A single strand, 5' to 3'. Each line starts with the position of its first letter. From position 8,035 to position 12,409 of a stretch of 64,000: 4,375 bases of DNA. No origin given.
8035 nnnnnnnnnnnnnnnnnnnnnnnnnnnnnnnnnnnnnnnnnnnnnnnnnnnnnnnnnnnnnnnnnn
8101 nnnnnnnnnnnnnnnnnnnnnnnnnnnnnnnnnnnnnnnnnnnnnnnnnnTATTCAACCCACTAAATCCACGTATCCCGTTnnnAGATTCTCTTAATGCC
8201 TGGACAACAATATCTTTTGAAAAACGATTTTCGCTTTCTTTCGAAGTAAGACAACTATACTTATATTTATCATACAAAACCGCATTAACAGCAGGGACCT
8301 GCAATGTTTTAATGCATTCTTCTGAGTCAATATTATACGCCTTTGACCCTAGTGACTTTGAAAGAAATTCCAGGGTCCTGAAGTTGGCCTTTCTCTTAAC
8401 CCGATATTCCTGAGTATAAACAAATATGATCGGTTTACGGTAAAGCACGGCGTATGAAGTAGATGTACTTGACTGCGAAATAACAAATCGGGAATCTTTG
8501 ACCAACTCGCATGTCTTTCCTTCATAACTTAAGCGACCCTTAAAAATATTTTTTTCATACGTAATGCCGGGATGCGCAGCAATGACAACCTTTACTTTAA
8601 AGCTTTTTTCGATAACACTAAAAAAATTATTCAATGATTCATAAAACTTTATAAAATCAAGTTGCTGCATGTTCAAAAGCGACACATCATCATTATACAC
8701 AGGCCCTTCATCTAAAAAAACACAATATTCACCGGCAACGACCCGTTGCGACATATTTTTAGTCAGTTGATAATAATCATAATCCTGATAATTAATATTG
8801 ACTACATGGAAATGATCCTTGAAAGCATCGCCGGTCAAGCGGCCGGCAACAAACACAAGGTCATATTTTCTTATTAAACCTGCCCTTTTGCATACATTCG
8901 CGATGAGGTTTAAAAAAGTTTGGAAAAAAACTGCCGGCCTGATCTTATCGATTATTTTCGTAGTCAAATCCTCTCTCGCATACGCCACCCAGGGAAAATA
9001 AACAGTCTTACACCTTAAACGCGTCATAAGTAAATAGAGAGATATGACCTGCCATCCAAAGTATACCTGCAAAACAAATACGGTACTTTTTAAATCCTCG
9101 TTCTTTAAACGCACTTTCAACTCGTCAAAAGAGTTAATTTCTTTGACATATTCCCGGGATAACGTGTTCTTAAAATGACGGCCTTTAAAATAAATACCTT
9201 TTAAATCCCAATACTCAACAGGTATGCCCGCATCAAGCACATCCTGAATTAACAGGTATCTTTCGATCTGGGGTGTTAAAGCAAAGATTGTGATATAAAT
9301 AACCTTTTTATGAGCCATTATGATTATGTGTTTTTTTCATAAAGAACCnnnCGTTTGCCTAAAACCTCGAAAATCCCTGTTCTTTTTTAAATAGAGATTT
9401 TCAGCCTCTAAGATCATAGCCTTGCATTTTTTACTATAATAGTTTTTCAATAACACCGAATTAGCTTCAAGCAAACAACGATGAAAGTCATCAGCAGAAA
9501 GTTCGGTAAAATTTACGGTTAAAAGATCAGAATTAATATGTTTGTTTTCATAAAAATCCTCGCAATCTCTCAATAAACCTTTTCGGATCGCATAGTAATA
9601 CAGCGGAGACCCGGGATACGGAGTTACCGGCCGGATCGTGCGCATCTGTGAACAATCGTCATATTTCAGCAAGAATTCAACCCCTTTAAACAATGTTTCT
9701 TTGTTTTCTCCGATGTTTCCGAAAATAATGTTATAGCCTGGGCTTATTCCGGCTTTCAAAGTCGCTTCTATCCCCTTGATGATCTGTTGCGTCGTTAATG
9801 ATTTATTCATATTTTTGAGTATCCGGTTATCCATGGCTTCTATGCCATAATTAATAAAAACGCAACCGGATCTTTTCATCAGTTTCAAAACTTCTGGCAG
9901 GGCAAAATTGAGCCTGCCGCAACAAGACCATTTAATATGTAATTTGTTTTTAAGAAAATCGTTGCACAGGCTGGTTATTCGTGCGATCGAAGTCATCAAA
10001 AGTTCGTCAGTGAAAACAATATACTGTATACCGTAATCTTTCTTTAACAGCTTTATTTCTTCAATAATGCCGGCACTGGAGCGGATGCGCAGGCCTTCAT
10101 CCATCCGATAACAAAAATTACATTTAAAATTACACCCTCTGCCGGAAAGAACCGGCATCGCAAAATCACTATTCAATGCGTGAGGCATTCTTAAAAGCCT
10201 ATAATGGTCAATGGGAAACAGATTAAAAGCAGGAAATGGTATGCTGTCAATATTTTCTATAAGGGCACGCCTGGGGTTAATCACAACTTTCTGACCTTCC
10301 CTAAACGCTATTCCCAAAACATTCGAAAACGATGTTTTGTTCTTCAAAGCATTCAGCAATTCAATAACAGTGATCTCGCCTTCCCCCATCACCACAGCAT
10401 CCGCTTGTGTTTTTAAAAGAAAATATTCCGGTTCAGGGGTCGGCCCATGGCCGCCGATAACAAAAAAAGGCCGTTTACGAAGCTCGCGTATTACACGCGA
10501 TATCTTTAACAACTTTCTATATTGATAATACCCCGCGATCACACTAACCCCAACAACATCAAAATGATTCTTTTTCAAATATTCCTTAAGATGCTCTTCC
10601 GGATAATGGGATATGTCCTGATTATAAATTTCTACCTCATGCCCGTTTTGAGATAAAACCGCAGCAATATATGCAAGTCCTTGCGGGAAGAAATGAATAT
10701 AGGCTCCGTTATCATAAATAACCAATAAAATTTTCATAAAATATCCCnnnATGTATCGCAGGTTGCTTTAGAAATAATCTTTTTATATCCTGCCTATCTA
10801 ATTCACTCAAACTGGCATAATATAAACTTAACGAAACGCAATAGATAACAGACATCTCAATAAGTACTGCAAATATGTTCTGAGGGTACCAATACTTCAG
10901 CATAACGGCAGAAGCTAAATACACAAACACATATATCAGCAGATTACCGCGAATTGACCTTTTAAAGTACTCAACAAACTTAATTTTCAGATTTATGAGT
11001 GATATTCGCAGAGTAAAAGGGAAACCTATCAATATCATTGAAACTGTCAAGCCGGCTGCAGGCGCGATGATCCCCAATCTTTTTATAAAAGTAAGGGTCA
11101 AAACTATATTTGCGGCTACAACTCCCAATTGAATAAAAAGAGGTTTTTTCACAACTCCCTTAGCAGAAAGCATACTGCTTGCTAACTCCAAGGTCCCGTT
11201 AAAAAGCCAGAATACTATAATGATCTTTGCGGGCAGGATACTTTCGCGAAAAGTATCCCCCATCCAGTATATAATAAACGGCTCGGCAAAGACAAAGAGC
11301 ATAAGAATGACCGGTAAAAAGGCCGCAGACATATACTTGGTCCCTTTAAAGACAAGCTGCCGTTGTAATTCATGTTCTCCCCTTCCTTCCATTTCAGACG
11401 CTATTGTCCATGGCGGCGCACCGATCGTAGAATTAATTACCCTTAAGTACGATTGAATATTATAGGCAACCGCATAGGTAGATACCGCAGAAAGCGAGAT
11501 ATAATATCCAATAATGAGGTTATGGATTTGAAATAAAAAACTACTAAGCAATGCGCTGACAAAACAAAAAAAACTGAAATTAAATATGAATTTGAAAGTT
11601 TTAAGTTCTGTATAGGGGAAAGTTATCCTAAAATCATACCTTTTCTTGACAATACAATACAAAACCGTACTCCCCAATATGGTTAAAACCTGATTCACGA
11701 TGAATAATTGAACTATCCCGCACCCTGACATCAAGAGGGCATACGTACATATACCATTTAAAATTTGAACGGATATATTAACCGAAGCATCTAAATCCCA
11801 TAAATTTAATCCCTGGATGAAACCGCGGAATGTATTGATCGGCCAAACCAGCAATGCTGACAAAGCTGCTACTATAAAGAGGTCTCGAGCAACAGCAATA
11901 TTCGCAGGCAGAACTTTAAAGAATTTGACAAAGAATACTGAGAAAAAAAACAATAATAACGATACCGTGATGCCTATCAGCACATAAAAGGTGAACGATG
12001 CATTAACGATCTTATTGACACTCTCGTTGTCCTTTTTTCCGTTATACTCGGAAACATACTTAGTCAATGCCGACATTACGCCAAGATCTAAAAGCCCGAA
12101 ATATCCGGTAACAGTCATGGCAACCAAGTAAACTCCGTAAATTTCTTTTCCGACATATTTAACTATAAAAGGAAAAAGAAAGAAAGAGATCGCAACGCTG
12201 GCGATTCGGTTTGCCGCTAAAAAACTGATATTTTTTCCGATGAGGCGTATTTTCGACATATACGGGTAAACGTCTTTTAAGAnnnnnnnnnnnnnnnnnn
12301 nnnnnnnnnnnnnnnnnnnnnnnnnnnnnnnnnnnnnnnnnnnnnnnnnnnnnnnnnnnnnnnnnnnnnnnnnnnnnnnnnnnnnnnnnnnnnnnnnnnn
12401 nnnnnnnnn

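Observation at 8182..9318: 378-aa orphan protein with TagF/KpsS-like pattern next to a B12-radical SAM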

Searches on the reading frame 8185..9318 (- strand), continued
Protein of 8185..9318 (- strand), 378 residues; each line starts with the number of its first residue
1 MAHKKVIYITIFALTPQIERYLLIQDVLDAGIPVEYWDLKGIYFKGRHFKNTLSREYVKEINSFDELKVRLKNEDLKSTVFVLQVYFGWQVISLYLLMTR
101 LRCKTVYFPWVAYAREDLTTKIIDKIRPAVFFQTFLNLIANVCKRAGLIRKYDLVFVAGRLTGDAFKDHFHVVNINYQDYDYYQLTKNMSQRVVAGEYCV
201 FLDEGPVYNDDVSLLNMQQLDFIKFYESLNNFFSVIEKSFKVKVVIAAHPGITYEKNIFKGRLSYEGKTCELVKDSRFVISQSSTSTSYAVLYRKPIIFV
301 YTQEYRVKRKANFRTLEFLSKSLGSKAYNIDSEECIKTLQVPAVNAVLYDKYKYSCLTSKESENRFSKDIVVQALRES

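Call 80: search_protein_families(library=pfam, proteins=[P0190, P0235, P0233, P0234, P0236, P0237, P0238, P0240, P0243], max_evalue=10)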
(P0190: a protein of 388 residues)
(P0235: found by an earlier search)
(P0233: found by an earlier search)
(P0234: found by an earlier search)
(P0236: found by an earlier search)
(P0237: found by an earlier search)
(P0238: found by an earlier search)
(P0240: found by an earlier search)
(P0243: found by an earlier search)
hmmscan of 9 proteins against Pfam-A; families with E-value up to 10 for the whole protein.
P0190 (388 aa): 0 families

P0235 (395 aa): 2 families
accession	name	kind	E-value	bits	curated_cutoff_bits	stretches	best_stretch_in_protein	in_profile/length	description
PF01777.24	Ribosomal_L27e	-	0.0042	17.6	24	1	115-139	7-31/85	Ribosomal L27e protein family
PF21626.2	TetR-C_39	-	0.045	14.7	27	1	342-371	3-32/96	Tetracyclin repressor, C-terminal domain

P0233 (390 aa): 2 families
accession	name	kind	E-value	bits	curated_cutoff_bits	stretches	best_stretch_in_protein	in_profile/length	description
PF00307.36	CH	-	0.034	14.8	26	1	209-257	37-82/109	Calponin homology (CH) domain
PF03526.18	Microcin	-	0.15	12.3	25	1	265-282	33-50/55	Colicin E1 (microcin) immunity protein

P0234 (390 aa): 1 family
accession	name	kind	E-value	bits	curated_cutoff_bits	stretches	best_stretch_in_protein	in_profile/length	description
PF00307.36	CH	-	0.15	12.7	26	1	209-257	37-82/109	Calponin homology (CH) domain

P0236 (395 aa): 0 families

P0237 (394 aa): 3 families
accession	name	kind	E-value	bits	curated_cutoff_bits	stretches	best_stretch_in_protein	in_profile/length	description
PF21626.2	TetR-C_39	-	0.0031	18.4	27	1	347-372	9-34/96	Tetracyclin repressor, C-terminal domain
PF25304.1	WH_eIF2D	-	0.035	14.7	27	1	54-80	40-66/92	eIF2D winged helix domain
PF05295.16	Luciferase_N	-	0.17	12.4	25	1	342-384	14-55/82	Luciferase/LBP N-terminal domain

P0238 (395 aa): 0 families

P0240 (382 aa): 3 families
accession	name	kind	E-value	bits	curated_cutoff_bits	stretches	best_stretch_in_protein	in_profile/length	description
PF06868.16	DUF1257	-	0.034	14.8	22.2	1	221-252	57-88/103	Protein of unknown function (DUF1257)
PF21610.2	FlgA_N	-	0.1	12.9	27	1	353-375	36-58/70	Flagellar protein FlgA, N-terminal domain-like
PF11154.13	DUF2934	-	1.4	9.1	22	0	137-148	4-15/37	Protein of unknown function (DUF2934)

P0243 (386 aa): 0 families

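Call 91: search_protein_families(library=ncbifam, proteins=[P0069, P0071, P0073, P0074, P0075, P0076, P0065, P0068], max_evalue=10)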
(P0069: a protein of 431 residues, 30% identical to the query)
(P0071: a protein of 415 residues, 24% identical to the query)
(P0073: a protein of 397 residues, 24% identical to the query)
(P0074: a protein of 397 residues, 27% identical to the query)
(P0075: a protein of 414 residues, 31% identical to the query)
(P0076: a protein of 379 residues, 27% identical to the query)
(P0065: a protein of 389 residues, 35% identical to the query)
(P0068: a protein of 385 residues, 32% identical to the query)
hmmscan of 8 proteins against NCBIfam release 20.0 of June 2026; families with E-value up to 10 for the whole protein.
P0069 (431 aa): 0 families

P0071 (415 aa): 0 families

P0073 (397 aa): 0 families

P0074 (397 aa): 0 families

P0075 (414 aa): 0 families

P0076 (379 aa): 0 families

P0065 (389 aa): 0 families

P0068 (385 aa): 1 family
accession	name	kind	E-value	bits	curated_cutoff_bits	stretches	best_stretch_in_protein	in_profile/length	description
NF041548.1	PssE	equivalog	0.011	15.7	120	1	237-361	10-134/146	PssE/Cps14G family polysaccharide biosynthesis glycosyltransferase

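Call 94: find_encoding_contigs(protein=P0002, flank=10000, max_places=1)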
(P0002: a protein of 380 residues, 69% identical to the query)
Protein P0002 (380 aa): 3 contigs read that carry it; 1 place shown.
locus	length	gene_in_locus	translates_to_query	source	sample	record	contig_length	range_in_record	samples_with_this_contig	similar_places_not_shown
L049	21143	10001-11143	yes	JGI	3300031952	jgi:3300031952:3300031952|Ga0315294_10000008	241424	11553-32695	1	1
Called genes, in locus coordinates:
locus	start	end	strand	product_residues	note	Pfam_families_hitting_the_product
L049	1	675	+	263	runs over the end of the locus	PF02348:CTP_transf_3, PF12804:NTP_transf_3 (weak)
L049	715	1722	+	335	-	-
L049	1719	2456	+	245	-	PF08889:WbqC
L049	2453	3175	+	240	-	PF21553:Formyl_trans_C_2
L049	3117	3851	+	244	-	PF02585:PIG-L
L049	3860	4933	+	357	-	PF03102:NeuB, PF08666:SAF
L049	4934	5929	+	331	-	PF04055:Radical_SAM, PF13186:SPASM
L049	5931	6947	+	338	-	PF04055:Radical_SAM, PF13186:SPASM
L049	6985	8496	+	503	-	PF01554:MatE, PF01943:Polysacc_synt, PF13440:Polysacc_synt_3, PF01554:MatE (weak)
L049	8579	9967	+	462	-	PF02310:B12-binding, PF04055:Radical_SAM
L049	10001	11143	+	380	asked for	-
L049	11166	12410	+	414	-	PF13439:Glyco_transf_4, PF00534:Glycos_transf_1, PF13692:Glyco_trans_1_4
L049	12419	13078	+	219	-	PF13649:Methyltransf_25 (weak)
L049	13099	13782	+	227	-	PF13489:Methyltransf_23 (weak)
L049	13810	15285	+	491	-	PF02310:B12-binding, PF04055:Radical_SAM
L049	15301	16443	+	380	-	PF01041:DegT_DnrJ_EryC1, PF01212:Beta_elim_lyase, PF00155:Aminotran_1_2, PF00266:Aminotran_5 (weak), PF01053:Cys_Met_Meta_PP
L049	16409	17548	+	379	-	PF04321:RmlD_sub_bind (weak), PF01073:3Beta_HSD (weak), PF01370:Epimerase, PF02719:Polysacc_synt_2, PF16363:GDP_Man_Dehyd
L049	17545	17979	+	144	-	PF00908:dTDP_sugar_isom (weak)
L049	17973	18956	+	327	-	PF13641:Glyco_tranf_2_3 (faint), PF00535:Glycos_transf_2, PF10111:Glyco_tranf_2_2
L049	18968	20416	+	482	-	PF04932:Wzy_C (weak)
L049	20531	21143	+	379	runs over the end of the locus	PF20706:GT4-conflict, PF00534:Glycos_transf_1, PF13692:Glyco_trans_1_4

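Call 95: find_encoding_contigs(protein=P0012, flank=10000, max_places=1)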
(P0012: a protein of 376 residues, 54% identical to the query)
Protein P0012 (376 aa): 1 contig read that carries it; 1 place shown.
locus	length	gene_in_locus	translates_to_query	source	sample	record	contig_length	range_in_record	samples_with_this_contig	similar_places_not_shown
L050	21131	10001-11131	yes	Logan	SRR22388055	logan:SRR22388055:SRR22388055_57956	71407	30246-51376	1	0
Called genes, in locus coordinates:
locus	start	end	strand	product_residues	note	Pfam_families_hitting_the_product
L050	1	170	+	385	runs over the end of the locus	PF01041:DegT_DnrJ_EryC1, PF01053:Cys_Met_Meta_PP (weak)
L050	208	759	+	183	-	PF13302:Acetyltransf_3, PF13420:Acetyltransf_4, PF13523:Acetyltransf_8, PF00583:Acetyltransf_1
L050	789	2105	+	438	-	PF00202:Aminotran_3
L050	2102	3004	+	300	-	PF00248:Aldo_ket_red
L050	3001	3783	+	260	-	PF02348:CTP_transf_3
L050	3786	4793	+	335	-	PF06722:EryCIII-like_C (weak)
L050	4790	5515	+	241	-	PF08889:WbqC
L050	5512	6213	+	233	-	PF00551:Formyl_trans_N (weak), PF21553:Formyl_trans_C_2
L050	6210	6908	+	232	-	PF02585:PIG-L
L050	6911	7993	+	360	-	PF03102:NeuB, PF08666:SAF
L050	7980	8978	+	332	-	PF04055:Radical_SAM, PF13186:SPASM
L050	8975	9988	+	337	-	PF04055:Radical_SAM, PF13186:SPASM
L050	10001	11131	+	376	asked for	-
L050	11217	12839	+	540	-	-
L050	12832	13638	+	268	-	PF13489:Methyltransf_23, PF08241:Methyltransf_11 (weak), PF08242:Methyltransf_12, PF13649:Methyltransf_25 (weak), PF13847:Methyltransf_31 (weak)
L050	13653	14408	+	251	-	PF13489:Methyltransf_23, PF07021:MetW, PF13847:Methyltransf_31 (weak), PF08241:Methyltransf_11, PF08242:Methyltransf_12, PF13649:Methyltransf_25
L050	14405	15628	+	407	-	PF13439:Glyco_transf_4 (weak), PF20706:GT4-conflict, PF00534:Glycos_transf_1, PF13692:Glyco_trans_1_4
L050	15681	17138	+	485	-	PF02310:B12-binding, PF04055:Radical_SAM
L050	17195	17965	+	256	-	PF00483:NTP_transferase, PF12804:NTP_transf_3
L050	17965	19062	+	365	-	PF01073:3Beta_HSD (weak), PF01370:Epimerase, PF02719:Polysacc_synt_2, PF04321:RmlD_sub_bind (weak), PF16363:GDP_Man_Dehyd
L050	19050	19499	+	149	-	-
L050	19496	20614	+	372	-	PF01041:DegT_DnrJ_EryC1, PF01212:Beta_elim_lyase (faint), PF00155:Aminotran_1_2 (weak), PF00266:Aminotran_5 (weak)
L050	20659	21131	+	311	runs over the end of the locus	PF00535:Glycos_transf_2, PF10111:Glyco_tranf_2_2, PF13641:Glyco_tranf_2_3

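Call 96: find_encoding_contigs(protein=P0017, flank=10000, max_places=1)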
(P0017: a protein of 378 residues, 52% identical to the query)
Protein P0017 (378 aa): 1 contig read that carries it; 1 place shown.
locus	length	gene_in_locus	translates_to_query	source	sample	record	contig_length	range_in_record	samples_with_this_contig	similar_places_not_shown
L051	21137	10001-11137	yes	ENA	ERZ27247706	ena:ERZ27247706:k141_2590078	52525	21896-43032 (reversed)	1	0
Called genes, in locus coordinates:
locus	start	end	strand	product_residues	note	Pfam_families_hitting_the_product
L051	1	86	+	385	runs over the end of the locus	PF01041:DegT_DnrJ_EryC1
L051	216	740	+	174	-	PF13302:Acetyltransf_3, PF13420:Acetyltransf_4, PF13523:Acetyltransf_8, PF00583:Acetyltransf_1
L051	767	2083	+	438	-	PF00202:Aminotran_3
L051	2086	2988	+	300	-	PF00248:Aldo_ket_red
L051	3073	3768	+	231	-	PF02348:CTP_transf_3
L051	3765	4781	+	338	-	-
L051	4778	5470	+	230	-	PF08889:WbqC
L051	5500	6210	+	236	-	PF00551:Formyl_trans_N (faint), PF21553:Formyl_trans_C_2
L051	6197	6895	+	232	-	PF02585:PIG-L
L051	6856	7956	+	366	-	PF03102:NeuB, PF08666:SAF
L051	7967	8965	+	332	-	PF04055:Radical_SAM, PF13186:SPASM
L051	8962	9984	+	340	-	PF04055:Radical_SAM, PF13186:SPASM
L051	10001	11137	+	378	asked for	-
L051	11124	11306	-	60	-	-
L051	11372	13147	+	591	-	PF00664:ABC_membrane, PF02463:SMC_N, PF00005:ABC_tran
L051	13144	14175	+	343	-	PF05368:NmrA, PF00106:adh_short, PF01073:3Beta_HSD, PF01370:Epimerase, PF02719:Polysacc_synt_2, PF04321:RmlD_sub_bind, PF07993:NAD_binding_4, PF13460:NAD_binding_10, +1 more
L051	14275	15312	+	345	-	PF03102:NeuB, PF08666:SAF (weak)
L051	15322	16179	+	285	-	PF01073:3Beta_HSD (faint), PF01370:Epimerase, PF04321:RmlD_sub_bind, PF16363:GDP_Man_Dehyd (faint)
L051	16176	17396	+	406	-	PF02350:Epimerase_2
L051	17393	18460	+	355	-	PF00571:CBS (weak), PF00483:NTP_transferase, PF12804:NTP_transf_3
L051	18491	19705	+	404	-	-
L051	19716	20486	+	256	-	PF00977:His_biosynth, PF05690:ThiG (faint), PF01180:DHO_dh (faint), PF01207:Dus (faint)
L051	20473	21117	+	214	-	PF00117:GATase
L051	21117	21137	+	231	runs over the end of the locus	PF02348:CTP_transf_3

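Call 103: search_dna_similar(query=window:8185-9318:-, collection=plasmids, mode=protein, max_evalue=0.001, max_rows=12)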
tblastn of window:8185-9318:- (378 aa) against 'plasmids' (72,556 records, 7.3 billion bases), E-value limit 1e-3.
No match.

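Call 104: search_dna_similar(query=window:8185-9318:-, collection=phages, mode=protein, max_evalue=0.001, max_rows=12)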
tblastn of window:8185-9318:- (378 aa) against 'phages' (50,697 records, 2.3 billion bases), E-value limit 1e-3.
No match.

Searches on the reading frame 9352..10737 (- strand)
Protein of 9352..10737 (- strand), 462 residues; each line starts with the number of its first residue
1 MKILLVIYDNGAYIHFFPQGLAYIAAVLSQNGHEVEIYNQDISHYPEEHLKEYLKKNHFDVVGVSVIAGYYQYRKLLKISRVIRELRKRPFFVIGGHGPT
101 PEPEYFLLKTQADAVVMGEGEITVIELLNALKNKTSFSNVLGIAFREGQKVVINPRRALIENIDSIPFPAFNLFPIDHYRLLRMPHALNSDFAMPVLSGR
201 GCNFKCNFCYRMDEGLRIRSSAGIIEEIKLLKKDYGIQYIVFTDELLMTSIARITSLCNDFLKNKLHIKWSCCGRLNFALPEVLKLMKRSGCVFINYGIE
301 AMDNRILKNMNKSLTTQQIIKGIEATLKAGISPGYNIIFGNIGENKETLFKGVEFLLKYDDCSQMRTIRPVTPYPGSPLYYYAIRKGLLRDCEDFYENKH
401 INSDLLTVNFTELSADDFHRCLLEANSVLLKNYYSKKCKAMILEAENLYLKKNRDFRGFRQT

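Call 7: search_protein_families(library=pfam, proteins=[window:9352-10737:-], max_evalue=0.001)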
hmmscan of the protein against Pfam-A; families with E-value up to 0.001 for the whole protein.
window:9352-10737:- (462 aa): 2 families
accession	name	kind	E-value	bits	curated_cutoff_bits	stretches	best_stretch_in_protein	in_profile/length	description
PF04055.27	Radical_SAM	-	2.2e-23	83.7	29.5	1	198-350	3-160/166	Radical SAM superfamily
PF02310.24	B12-binding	-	6.3e-19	68.4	32.1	1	17-127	13-120/121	B12 binding domain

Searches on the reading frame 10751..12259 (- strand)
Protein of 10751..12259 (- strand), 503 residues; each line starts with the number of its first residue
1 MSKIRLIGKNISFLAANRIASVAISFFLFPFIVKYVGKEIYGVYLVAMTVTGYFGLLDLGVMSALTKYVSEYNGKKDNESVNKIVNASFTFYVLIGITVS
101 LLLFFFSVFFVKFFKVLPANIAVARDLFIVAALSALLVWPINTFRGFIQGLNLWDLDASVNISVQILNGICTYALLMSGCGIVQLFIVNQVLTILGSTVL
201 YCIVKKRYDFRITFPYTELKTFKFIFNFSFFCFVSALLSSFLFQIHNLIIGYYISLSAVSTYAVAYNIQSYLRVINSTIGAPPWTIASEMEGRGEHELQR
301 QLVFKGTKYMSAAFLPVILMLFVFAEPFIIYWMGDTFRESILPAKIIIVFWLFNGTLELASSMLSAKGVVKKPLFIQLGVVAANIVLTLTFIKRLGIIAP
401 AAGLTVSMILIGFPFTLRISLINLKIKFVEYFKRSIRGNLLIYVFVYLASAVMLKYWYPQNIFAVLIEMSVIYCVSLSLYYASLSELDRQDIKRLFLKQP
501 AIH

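Call 7: search_protein_families(library=pfam, proteins=[window:10751-12259:-], max_evalue=0.001)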
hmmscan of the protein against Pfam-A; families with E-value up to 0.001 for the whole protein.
window:10751-12259:- (503 aa): 3 families
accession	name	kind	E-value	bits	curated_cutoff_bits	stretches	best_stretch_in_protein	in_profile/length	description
PF01943.22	Polysacc_synt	-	2.1e-21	77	28.2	1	8-279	2-261/274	Polysaccharide biosynthesis protein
PF13440.11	Polysacc_synt_3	-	2.6e-15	56.9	23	1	39-341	9-292/293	Polysaccharide biosynthesis protein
PF01554.23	MatE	-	3.2e-15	56.6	24.9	2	22-171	9-158/161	MatE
